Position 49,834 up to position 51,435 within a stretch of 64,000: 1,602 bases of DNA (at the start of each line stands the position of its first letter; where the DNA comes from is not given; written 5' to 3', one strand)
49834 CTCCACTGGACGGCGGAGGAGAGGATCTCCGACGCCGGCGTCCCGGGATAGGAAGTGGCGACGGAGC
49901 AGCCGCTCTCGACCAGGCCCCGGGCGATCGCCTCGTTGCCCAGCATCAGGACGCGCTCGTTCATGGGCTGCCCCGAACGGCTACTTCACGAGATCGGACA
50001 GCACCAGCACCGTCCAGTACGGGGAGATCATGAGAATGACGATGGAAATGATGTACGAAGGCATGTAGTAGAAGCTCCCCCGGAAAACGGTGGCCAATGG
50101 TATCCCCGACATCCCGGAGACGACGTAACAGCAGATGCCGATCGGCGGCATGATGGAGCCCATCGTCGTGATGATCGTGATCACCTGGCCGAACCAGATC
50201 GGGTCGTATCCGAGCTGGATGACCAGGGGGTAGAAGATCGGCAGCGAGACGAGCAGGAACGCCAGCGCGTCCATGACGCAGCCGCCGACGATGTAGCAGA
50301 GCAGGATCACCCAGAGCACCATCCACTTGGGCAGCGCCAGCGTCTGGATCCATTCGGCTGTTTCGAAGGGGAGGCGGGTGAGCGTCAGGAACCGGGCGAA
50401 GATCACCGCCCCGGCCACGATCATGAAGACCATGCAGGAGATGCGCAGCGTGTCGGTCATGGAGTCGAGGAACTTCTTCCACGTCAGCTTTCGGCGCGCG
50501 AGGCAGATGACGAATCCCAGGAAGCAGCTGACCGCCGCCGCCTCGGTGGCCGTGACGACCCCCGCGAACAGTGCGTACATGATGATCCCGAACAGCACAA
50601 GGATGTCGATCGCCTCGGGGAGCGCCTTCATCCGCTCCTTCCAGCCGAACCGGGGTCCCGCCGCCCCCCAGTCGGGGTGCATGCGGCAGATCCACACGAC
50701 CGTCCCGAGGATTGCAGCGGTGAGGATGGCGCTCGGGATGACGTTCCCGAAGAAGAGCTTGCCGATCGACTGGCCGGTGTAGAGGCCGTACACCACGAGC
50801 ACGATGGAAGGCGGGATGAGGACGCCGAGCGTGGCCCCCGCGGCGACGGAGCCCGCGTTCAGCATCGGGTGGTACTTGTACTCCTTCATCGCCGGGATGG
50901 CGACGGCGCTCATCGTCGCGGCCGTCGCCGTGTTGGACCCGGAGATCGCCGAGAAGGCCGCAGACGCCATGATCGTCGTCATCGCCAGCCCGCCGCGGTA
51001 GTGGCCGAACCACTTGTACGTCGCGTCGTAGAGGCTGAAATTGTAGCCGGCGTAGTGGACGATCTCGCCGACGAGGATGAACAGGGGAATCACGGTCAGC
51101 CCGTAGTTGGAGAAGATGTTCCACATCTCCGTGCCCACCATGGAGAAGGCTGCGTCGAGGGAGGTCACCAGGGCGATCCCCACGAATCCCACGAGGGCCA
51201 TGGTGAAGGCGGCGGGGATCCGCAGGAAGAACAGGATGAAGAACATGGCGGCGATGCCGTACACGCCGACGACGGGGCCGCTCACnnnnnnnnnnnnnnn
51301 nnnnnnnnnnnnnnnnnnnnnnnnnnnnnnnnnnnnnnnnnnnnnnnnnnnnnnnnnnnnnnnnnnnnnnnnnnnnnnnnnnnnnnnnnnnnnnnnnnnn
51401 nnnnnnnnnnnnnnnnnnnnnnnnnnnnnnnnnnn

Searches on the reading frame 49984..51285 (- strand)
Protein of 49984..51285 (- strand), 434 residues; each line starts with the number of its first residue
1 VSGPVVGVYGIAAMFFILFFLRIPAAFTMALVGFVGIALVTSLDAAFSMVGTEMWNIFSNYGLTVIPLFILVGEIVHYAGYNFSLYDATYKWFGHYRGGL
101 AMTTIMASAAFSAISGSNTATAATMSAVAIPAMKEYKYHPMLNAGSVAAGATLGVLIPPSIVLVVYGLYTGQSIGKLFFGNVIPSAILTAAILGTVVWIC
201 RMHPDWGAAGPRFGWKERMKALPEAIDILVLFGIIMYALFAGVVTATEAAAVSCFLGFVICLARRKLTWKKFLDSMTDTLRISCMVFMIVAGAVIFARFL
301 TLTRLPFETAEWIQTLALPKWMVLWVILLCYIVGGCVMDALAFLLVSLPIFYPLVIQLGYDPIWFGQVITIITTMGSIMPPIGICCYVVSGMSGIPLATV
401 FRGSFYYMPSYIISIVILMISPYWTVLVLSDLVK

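Call 10: search_protein_families(library=pfam, proteins=[window:49984-51285:-], max_evalue=0.001)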
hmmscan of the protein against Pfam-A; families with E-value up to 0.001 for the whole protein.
window:49984-51285:- (434 aa): 1 family
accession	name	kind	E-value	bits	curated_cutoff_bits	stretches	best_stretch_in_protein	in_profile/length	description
PF06808.19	DctM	-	9.7e-85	285.3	23.8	1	13-423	2-412/413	Tripartite ATP-independent periplasmic transporter, DctM component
